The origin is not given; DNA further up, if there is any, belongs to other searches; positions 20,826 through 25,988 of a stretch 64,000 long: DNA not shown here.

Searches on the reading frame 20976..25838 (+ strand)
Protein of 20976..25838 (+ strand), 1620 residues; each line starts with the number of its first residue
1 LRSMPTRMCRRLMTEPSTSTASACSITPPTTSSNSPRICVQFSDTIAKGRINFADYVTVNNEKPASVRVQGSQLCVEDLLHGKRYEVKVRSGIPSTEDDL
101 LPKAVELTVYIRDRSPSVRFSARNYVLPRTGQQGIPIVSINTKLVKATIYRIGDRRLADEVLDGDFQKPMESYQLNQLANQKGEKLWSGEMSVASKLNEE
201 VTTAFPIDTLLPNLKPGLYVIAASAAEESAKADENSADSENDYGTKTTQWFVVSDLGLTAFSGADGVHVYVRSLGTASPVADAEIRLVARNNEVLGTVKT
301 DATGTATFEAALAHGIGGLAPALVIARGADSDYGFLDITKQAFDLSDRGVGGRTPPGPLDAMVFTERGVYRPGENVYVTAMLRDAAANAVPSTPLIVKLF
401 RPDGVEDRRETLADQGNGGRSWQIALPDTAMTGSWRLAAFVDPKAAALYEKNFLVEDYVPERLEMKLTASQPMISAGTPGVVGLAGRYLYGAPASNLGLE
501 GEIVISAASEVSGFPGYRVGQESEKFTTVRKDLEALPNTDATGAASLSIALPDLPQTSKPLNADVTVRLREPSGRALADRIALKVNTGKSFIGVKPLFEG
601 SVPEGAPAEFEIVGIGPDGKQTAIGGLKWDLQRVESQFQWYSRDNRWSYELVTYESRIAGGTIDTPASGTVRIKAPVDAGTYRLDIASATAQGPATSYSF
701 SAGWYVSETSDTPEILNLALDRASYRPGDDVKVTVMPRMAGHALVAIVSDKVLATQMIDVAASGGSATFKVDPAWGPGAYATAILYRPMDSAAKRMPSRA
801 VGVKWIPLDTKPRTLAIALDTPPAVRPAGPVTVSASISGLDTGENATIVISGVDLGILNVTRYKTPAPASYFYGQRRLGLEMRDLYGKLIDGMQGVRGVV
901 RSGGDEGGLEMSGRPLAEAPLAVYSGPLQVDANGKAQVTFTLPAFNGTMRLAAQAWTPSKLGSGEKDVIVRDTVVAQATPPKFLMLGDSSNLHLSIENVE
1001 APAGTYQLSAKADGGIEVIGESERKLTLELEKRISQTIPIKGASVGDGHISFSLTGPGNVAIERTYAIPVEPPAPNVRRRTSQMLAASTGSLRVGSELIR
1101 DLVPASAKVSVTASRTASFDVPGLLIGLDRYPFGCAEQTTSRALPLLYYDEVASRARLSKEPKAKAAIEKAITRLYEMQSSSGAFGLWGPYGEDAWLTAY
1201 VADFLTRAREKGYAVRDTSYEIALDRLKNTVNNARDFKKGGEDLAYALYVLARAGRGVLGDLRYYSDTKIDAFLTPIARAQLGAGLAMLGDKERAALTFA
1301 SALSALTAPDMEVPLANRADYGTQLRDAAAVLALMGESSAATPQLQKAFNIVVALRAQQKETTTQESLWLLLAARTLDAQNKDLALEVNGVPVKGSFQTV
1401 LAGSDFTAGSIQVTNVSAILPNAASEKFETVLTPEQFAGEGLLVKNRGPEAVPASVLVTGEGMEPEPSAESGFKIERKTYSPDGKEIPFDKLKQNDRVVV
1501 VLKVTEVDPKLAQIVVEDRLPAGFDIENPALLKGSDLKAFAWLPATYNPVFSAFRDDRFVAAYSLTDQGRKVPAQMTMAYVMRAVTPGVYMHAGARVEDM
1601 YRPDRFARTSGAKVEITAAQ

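Call 94: search_protein_families(library=pfam, proteins=[window:20976-25838:+], max_evalue=0.0001)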
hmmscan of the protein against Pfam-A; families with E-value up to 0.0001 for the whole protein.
window:20976-25838:+ (1620 aa): 9 families
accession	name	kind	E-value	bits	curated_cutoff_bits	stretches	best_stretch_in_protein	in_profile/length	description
PF17962.7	bMG6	-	4.3e-32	111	23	1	593-704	1-112/112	Bacterial macroglobulin domain 6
PF11974.14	bMG3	-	7.5e-31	106.6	34.9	1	253-354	1-102/103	Bacterial alpha-2-macroglobulin MG3 domain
PF17972.7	bMG5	-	4.1e-30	105.2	26.5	1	461-583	1-123/127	Bacterial Alpha-2-macroglobulin MG5 domain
PF01835.25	MG2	-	3.6e-28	98.2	32.8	1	361-455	2-96/96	MG2 domain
PF17973.7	bMG10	-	4.1e-24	85.7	26.2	1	1472-1604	1-131/131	Bacterial Alpha-2-macroglobulin MG10 domain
PF07703.20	A2M_BRD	-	1.2e-16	61.8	22.7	1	716-859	1-139/140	Alpha-2-macroglobulin bait region domain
PF21142.3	A2M_bMG2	-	5e-10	39.8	25.5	1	120-221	2-102/119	Bacterial alpha-2 macroglobulin MG2 domain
PF07678.20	TED_complement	-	1.6e-07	31.2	22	1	1128-1211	22-108/312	A-macroglobulin TED domain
PF00207.28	A2M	-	5.9e-05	23.3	21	0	929-1001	9-83/92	Alpha-2-macroglobulin family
